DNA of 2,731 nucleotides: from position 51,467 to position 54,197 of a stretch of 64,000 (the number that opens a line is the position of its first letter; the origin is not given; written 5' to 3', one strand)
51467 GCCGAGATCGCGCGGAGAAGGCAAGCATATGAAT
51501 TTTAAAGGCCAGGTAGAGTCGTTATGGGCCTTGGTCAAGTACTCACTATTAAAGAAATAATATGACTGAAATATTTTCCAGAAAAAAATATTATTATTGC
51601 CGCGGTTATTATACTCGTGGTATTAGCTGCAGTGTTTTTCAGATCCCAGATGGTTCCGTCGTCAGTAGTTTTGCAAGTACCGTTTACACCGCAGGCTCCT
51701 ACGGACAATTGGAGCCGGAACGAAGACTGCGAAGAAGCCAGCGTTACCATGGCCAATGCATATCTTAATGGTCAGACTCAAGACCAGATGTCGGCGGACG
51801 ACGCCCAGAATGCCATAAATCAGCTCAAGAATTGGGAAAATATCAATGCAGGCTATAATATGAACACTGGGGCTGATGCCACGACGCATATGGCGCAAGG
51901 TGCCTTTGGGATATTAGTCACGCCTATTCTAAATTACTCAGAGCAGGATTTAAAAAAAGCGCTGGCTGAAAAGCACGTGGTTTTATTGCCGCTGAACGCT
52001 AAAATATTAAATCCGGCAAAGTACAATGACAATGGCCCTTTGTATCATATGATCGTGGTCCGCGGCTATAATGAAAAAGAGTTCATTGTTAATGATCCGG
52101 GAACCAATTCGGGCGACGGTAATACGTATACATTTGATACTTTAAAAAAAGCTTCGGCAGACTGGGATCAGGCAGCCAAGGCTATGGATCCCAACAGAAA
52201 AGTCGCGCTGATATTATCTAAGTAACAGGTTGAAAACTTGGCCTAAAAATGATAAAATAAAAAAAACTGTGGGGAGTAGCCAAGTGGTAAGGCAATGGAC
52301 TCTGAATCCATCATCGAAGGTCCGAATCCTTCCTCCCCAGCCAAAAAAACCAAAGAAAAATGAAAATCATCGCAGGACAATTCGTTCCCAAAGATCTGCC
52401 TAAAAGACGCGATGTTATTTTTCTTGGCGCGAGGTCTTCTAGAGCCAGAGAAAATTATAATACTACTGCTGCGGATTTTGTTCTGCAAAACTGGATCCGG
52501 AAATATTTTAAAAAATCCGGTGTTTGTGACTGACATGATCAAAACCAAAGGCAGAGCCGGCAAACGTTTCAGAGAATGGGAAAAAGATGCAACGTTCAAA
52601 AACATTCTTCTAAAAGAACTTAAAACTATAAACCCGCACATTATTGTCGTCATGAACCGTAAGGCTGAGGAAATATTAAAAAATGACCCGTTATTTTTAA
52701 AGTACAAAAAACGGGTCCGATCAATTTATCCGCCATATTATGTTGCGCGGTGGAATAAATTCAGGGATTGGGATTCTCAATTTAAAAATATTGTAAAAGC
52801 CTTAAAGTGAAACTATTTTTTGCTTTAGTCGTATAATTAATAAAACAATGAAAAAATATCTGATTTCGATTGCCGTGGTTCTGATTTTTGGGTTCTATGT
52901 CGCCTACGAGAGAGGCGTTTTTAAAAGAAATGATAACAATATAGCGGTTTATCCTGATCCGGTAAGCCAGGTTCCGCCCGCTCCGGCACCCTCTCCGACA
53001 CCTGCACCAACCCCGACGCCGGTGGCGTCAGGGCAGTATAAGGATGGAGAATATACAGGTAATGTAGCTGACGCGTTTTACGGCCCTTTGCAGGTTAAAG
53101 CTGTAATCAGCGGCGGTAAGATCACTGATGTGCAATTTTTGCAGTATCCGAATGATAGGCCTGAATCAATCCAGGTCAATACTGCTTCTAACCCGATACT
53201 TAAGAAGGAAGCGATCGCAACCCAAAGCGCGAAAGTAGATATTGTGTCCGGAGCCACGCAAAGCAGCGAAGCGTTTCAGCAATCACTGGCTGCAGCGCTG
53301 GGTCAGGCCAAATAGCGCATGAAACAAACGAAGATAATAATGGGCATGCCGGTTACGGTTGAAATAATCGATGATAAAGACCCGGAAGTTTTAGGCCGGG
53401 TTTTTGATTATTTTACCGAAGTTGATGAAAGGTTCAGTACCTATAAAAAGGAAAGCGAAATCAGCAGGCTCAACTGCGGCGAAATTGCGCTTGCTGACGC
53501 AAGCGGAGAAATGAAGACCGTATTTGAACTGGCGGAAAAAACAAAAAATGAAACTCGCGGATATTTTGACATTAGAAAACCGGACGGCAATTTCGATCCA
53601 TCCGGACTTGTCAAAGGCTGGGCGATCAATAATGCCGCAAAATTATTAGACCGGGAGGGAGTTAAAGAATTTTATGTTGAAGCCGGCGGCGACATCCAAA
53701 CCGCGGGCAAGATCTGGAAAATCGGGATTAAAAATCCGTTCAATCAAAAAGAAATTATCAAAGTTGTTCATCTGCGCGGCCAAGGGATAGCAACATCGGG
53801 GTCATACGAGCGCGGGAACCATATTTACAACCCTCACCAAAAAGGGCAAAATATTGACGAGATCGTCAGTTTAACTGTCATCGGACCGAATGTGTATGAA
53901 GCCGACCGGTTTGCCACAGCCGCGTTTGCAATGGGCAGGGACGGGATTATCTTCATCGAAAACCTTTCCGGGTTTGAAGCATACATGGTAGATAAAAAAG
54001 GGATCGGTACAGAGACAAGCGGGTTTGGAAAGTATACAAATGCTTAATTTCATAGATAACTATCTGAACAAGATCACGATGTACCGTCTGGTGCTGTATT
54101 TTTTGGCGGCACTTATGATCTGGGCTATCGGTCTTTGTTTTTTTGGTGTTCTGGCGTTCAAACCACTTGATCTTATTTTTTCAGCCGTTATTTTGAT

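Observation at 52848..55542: Extracytosolic flavinylation module: FMN-binding protein with SGAT motif, ApbE, and a polytopic membrane protein fused to an FNR-like reductase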

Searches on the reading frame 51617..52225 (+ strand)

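Call 65: search_protein_families(library=pfam, proteins=[window:51617-52225:+], max_evalue=0.001)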
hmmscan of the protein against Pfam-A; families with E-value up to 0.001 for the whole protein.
window:51617-52225:+ (202 aa): 1 family
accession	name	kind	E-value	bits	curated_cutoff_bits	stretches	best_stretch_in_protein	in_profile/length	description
PF13529.12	Peptidase_C39_2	-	2.8e-12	47.9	24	1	19-161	1-142/143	Peptidase_C39 like family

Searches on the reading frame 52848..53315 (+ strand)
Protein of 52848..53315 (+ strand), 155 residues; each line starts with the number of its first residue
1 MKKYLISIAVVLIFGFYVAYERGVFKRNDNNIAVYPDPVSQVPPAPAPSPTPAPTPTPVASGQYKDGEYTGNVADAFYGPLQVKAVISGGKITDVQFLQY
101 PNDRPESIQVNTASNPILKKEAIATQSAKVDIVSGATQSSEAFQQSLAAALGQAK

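Call 3: search_protein_families(library=pfam, proteins=[window:52848-53315:+], max_evalue=0.01)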
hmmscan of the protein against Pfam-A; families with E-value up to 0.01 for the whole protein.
window:52848-53315:+ (155 aa): 1 family
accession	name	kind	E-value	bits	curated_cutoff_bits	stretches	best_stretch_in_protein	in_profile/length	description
PF04205.19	FMN_bind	-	2.1e-09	38.3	22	1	78-151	3-76/77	FMN-binding domain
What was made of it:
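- On FMN_bind ApbE substrates: PF04205 E=2.1e-9 (call 3).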

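Call 4: search_protein_families(library=ncbifam, proteins=[window:52848-53315:+], max_evalue=0.01)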
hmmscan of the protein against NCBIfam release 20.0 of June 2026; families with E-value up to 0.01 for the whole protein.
window:52848-53315:+ (155 aa): 1 family
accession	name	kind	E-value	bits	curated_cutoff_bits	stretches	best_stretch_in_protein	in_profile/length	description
NF041941.1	lipo_FMN_PplA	exception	0.00059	19.1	325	1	120-144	251-277/302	extracellular electron transfer flavoprotein PplA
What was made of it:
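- Closest known: Listeria-type flavin-based extracellular electron transfer. Same: The window protein has a weak PplA-family hit (call 4).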

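Call 69: search_solved_structures(query=window:52848-53315:+, max_evalue=1, show_alignments=2)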
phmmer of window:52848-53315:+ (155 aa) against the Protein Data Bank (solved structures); distinct sequences matched with E-value up to 1: 4.
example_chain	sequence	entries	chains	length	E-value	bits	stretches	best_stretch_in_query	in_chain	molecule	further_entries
8p2a_A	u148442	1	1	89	3.4e-15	59.6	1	69-153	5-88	FMN-binding domain-containing protein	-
8p2b_A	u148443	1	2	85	0.00036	23.8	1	74-154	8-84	Clostridiaceae bacterium FMN4 domain 1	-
3o6u_A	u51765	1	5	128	0.00059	23.1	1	65-147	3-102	uncharacterized protein CPE2226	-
3zmn_A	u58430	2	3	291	0.79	13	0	34-62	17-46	VP17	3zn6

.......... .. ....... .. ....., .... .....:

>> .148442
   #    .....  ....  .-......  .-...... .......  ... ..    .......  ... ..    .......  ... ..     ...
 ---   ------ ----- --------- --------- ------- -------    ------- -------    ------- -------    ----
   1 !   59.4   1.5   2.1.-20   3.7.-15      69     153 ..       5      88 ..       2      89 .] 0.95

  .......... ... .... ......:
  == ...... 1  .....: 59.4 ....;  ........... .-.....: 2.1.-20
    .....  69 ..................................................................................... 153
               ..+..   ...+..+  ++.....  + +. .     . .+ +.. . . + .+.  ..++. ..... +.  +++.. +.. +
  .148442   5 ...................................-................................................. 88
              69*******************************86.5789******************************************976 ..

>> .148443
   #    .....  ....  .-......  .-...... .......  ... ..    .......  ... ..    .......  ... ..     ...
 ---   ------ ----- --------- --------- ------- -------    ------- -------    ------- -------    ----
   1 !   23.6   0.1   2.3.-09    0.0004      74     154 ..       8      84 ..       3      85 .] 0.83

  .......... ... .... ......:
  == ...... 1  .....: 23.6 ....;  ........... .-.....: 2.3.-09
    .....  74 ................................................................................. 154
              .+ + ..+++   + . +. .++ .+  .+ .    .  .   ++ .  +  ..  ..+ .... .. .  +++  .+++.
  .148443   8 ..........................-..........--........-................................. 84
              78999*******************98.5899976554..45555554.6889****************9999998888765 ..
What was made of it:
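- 53247..53258 (+): Flavinylation motif S134-G135-A136-T137 (context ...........). T137 is the predicted phosphoester attachment site for FMN and lies 18 residues from the C-terminus. It aligns with the SGAT of 8p2a (call 69).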

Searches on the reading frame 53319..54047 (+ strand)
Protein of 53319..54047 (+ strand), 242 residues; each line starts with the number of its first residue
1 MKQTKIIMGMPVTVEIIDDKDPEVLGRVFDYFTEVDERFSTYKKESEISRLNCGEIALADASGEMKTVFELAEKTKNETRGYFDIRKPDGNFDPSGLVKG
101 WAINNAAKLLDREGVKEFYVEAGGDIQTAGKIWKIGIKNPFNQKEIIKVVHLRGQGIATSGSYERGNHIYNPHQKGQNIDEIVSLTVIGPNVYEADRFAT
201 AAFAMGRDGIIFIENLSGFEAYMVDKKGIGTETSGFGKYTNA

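Call 3: search_protein_families(library=pfam, proteins=[window:53319-54047:+], max_evalue=0.01)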
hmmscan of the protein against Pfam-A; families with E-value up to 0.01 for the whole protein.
window:53319-54047:+ (242 aa): 1 family
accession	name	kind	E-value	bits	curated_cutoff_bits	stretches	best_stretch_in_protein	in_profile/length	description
PF02424.20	ApbE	-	3.8e-39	135.3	25.6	2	90-222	124-265/266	ApbE family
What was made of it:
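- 53319..54047 (+): Short, leaderless ApbE-family FAD:protein FMN transferase (242 aa; the public gene models start 7-9 codons later). Pfam PF02424 E=3.8e-39 (call 3).
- On ApbE FAD:protein FMN transferase: PF02424 E=3.8e-39 (call 3).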

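Call 4: search_protein_families(library=ncbifam, proteins=[window:53319-54047:+], max_evalue=0.01)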
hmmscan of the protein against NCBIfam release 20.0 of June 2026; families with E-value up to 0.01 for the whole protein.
window:53319-54047:+ (242 aa): 1 family
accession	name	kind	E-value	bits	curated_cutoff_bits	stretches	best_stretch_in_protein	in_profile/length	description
NF007774.0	PRK10461.1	equivalog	2.1e-20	72.9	498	1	77-232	166-335/351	FAD:protein FMN transferase ApbE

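Call 16: find_encoding_contigs(protein=window:53319-54047:+, flank=10000, max_places=6)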
Protein window:53319-54047:+ (242 aa): no gene with exactly this product is on record in the collection.

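Call 33: search_solved_structures(query=window:53319-54047:+, max_evalue=0.001, show_alignments=2)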
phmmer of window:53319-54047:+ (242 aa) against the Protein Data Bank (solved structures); distinct sequences matched with E-value up to 0.001: 13.
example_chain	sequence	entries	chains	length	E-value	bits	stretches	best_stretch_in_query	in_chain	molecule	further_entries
4xgw_A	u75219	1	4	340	3.8e-18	69.2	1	80-231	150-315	FAD:protein FMN transferase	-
2o18_A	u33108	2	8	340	1.4e-17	67.4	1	80-231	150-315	Thiamine biosynthesis lipoprotein apbE | FAD:protein FMN transferase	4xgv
4xgx_A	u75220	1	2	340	1.8e-16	63.7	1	80-231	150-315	FAD:protein FMN transferase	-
3pnd_A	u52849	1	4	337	3.6e-16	62.8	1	87-233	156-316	Thiamine biosynthesis lipoprotein ApbE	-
6nxi_A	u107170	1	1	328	2.9e-14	56.5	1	88-226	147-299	FAD:protein FMN transferase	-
5mgy_H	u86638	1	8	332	3.4e-13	53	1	93-234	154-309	FAD:protein FMN transferase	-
6nxj_A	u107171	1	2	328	4e-13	52.8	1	88-226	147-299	FAD:protein FMN transferase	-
7esa_A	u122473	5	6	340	1.4e-10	44.5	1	85-236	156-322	FAD:protein FMN transferase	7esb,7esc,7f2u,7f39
1vrm_A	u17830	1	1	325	1.4e-09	41.2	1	91-209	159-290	hypothetical protein TM1553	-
4xdt_A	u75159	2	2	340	5.5e-05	26.2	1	124-222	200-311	FAD:protein FMN transferase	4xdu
7mgt_A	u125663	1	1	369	6e-05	26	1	124-222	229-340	FAD:protein FMN transferase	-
4ifu_A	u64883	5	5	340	7.2e-05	25.8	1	124-222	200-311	FAD:protein FMN transferase | Thiamine biosynthesis lipoprotein ApbE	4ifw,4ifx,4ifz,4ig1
4xdr_A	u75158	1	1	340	0.00094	22.1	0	124-222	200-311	FAD:protein FMN transferase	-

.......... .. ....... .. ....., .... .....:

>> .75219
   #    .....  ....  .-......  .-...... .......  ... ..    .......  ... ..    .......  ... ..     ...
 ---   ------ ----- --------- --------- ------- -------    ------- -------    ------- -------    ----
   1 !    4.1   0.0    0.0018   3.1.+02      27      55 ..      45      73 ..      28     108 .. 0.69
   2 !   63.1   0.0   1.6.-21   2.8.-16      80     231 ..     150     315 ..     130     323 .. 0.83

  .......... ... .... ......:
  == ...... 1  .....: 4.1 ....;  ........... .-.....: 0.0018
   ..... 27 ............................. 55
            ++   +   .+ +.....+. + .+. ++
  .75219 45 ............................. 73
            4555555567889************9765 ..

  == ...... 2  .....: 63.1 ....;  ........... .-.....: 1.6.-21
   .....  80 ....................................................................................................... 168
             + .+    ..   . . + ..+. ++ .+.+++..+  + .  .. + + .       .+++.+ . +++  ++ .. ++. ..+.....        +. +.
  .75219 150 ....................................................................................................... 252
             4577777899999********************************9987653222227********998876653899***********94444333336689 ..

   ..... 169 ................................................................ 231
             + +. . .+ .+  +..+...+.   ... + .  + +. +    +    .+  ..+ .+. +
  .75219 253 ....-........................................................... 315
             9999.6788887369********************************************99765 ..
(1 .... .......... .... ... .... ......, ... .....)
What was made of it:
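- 53319..54047 (+): It aligns to E. coli/Salmonella ApbE structures at E=1e-16 to 1e-18 with the core motifs (call 33).
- On ApbE FAD:protein FMN transferase: It aligns with E. coli ApbE over TSGSY, H-x-x-[ND]-P and EAD..T (call 33).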

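Call 66: find_homologous_proteins(query=window:53319-54047:+, max_evalue=1e-10)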
Query window:53319-54047:+ (242 aa): 8000 proteins with E <= 1e-10 among 8000 candidates; the best 120 are listed.
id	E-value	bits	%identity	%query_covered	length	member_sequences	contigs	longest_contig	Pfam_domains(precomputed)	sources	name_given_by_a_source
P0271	1.7e-153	527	100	97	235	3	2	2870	PF02424.21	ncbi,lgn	-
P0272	7.8e-122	423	77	100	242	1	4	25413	PF02424.21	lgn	-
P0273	1.5e-119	416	76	100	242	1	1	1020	PF02424.21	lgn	-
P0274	3.2e-107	376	70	99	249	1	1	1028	PF02424.21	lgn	-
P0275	3.1e-106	372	68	99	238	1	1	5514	PF02424.21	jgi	jgi:thiamine biosynthesis lipoprotein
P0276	6.2e-106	371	67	100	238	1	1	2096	PF02424.21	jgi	jgi:thiamine biosynthesis lipoprotein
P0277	9.4e-106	371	68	100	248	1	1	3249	PF02424.21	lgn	-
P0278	9.8e-106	371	68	100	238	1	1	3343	PF02424.21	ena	-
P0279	8.7e-105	368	69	99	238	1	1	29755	PF02424.21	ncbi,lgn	-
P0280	8.6e-104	364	67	99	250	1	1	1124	PF02424.21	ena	-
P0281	5.9e-101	355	66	99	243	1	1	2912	PF02424.21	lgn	-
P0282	2.7e-99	350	64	99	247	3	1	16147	PF02424.21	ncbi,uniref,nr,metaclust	ncbi:MAG: thiamine biosynthesis protein [Candidatus Doudnabacteria bacterium RIFCSPHIGHO2_01_FULL_45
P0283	1.9e-98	347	64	99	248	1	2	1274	PF02424.21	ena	-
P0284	6.3e-98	345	63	99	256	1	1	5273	PF02424.21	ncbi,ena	-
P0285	6.5e-98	345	64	99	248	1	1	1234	PF02424.21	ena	-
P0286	6.6e-98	345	66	100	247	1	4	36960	PF02424.21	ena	-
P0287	1.2e-97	344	67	97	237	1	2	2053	PF02424.21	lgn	-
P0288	1.8e-97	344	64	99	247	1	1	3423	PF02424.21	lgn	-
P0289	2.7e-97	343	66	97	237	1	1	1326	PF02424.21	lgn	-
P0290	4.8e-97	342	63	99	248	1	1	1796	PF02424.21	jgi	-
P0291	5.3e-97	342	62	99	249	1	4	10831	PF02424.21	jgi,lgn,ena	-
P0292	1.1e-96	341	64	97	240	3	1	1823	PF02424.21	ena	-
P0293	2.5e-96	340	64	99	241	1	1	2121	PF02424.21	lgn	-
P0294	3.8e-96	339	67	95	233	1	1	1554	PF02424.21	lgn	-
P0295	3.9e-96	339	69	95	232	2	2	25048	PF02424.21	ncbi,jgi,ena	-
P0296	4.1e-96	339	63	100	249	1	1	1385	PF02424.21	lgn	-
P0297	5.6e-96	339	64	99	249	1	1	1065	PF02424.21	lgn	-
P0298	8.2e-96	338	63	100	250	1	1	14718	PF02424.21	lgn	-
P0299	1.0e-95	338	64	100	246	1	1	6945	PF02424.21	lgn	-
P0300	1.1e-95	338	63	99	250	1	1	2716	PF02424.21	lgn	-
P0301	1.7e-95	337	65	98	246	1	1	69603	PF02424.21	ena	-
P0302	1.9e-95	337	65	99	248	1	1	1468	PF02424.21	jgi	jgi:thiamine biosynthesis lipoprotein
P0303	3.8e-95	336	63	100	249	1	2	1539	PF02424.21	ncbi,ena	-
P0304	4.6e-95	336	68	96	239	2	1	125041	PF02424.21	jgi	-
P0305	4.8e-95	336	64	97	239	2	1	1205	PF02424.21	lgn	-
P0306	5.0e-95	336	61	100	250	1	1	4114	PF02424.21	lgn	-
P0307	5.5e-95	336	62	99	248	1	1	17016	PF02424.21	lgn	-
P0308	8.3e-95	335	64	99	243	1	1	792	PF02424.21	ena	-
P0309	1.2e-94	334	63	99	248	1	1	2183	PF02424.21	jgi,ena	-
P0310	1.4e-94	334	62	99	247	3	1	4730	PF02424.21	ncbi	-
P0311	1.5e-94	334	64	96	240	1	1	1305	PF02424.21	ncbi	-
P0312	1.6e-94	334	62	100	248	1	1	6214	PF02424.21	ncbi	-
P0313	2.3e-94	334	64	99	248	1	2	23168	PF02424.21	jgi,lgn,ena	jgi:thiamine biosynthesis lipoprotein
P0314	2.4e-94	333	63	100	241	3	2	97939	PF02424.21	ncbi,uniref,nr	ncbi:thiamine biosynthesis protein [Candidatus Adlerbacteria bacterium RIFOXYC1_FULL_48_26]|uniref:F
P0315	2.7e-94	333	64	99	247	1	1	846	PF02424.21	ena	-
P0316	2.8e-94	333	62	100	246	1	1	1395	PF02424.21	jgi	jgi:thiamine biosynthesis lipoprotein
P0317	3.2e-94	333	63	99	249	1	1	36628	PF02424.21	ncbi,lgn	-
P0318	3.3e-94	333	60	99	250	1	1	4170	PF02424.21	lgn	-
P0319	3.3e-94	333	64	97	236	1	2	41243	PF02424.21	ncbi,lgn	-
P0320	3.6e-94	333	61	99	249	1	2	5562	PF02424.21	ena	-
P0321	3.7e-94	333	65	97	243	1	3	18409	PF02424.21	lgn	-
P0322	5.1e-94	332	63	99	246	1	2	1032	PF02424.21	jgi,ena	jgi:thiamine biosynthesis lipoprotein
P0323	5.4e-94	332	61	99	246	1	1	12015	PF02424.21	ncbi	-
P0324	5.6e-94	332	61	100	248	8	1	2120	PF02424.21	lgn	-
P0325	6.1e-94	332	65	100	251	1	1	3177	PF02424.21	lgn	-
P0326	6.4e-94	332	62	99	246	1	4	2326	PF02424.21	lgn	-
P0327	6.6e-94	332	61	99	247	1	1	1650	PF02424.21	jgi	-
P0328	8.7e-94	332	61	99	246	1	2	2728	PF02424.21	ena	-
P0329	8.8e-94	332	61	100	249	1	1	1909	PF02424.21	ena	-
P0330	1.2e-93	331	62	99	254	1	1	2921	PF02424.21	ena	-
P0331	1.2e-93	331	63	99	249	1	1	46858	PF02424.21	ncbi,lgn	-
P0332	1.3e-93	331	63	99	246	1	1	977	PF02424.21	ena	-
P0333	1.7e-93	331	60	100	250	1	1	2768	PF02424.21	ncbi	-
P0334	1.8e-93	331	62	99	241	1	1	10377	PF02424.21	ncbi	-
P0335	2.0e-93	330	62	99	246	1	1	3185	PF02424.21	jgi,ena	-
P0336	2.4e-93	330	64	99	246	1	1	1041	PF02424.21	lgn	-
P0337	2.8e-93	330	60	99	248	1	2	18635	PF02424.21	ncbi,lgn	-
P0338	3.2e-93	330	62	100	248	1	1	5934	PF02424.21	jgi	-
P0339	4.6e-93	329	61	99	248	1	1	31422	PF02424.21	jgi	jgi:FAD:protein FMN transferase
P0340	5.0e-93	329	59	99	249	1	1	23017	PF02424.21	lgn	-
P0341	5.3e-93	329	61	99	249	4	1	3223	PF02424.21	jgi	-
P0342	5.4e-93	329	62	100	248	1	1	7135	PF02424.21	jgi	jgi:thiamine biosynthesis lipoprotein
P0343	5.4e-93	329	66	99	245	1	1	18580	PF02424.21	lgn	-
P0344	5.6e-93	329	60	99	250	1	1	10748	PF02424.21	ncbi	-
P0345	6.2e-93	329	63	99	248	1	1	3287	PF02424.21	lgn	-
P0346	6.3e-93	329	62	99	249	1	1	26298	PF02424.21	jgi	jgi:thiamine biosynthesis lipoprotein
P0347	7.3e-93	329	63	96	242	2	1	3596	PF02424.21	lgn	-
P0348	7.7e-93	329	62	99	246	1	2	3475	PF02424.21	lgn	-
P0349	7.9e-93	328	63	96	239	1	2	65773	PF02424.21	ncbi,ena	-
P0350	8.8e-93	328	64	97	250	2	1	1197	PF02424.21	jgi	jgi:FAD:protein FMN transferase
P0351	9.5e-93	328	62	99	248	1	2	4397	PF02424.21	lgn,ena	-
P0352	1.2e-92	328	62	99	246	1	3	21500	PF02424.21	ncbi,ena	-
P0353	1.4e-92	328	62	100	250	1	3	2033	PF02424.21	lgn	-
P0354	1.4e-92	328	62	96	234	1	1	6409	PF02424.21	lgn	-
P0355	1.5e-92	328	61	99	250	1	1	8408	PF02424.21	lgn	-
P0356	1.7e-92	327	62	99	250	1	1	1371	PF02424.21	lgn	-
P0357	1.7e-92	327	61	99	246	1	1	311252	PF02424.21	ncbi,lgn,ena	-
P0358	1.8e-92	327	61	99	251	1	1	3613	PF02424.21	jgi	jgi:thiamine biosynthesis lipoprotein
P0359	1.8e-92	327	60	100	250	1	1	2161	PF02424.21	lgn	-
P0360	1.9e-92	327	62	98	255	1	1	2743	PF02424.21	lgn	-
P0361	1.9e-92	327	62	96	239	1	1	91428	PF02424.21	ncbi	ncbi:MAG: FAD:protein FMN transferase [Candidatus Doudnabacteria bacterium]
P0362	1.9e-92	327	62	99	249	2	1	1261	PF02424.21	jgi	jgi:thiamine biosynthesis lipoprotein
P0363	2.0e-92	327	62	100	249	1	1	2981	PF02424.21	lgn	-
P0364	2.1e-92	327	62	99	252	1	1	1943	PF02424.21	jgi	jgi:FAD:protein FMN transferase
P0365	2.2e-92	327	61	100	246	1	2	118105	PF02424.21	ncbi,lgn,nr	ncbi:MAG: FAD:protein FMN transferase [bacterium]|nr:FAD:protein FMN transferase [bacterium]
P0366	2.3e-92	327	61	99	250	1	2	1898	PF02424.21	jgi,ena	-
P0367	2.6e-92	327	63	99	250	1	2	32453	PF02424.21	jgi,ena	jgi:thiamine biosynthesis lipoprotein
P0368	2.8e-92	327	61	100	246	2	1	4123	PF02424.21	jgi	jgi:thiamine biosynthesis lipoprotein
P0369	2.8e-92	327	60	99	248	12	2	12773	PF02424.21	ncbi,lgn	-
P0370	2.9e-92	327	61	99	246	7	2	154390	PF02424.21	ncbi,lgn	-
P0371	3.4e-92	326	58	99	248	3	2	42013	PF02424.21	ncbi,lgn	-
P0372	3.9e-92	326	61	99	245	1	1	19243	PF02424.21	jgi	jgi:FAD:protein FMN transferase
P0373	4.1e-92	326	60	100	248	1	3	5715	PF02424.21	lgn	-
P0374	4.6e-92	326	61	99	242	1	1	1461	PF02424.21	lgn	-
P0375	4.9e-92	326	62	98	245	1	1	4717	PF02424.21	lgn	-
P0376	5.4e-92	326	62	100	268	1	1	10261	PF02424.21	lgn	-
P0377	5.9e-92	326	60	100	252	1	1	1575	PF02424.21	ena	-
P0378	6.0e-92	326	61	100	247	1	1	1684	PF02424.21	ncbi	-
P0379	6.4e-92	326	63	99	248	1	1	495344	PF02424.21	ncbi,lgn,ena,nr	ncbi:MAG: ApbE family lipoprotein [Parcubacteria group bacterium Gr01-1014_13]|nr:MAG: ApbE family l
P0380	6.5e-92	326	60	99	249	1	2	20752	PF02424.21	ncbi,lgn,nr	ncbi:MAG TPA: FAD:protein FMN transferase [Candidatus Paceibacterota bacterium]|nr:FAD:protein FMN t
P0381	6.6e-92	325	62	96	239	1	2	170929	PF02424.21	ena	-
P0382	7.1e-92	325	61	99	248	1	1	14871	PF02424.21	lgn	-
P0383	7.3e-92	325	60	100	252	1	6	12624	PF02424.21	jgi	jgi:thiamine biosynthesis lipoprotein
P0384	7.4e-92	325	61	99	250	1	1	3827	PF02424.21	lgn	-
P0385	7.6e-92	325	61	99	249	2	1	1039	PF02424.21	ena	-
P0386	7.7e-92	325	61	99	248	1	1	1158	PF02424.21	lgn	-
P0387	9.0e-92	325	64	96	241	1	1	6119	PF02424.21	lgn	-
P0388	9.3e-92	325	61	100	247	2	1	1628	PF02424.21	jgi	jgi:FAD:protein FMN transferase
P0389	9.8e-92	325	60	100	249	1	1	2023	PF02424.21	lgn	-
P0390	1.1e-91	325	62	100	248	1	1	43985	PF02424.21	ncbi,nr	ncbi:MAG: FAD:protein FMN transferase [Patescibacteria group bacterium]|nr:FAD:protein FMN transfera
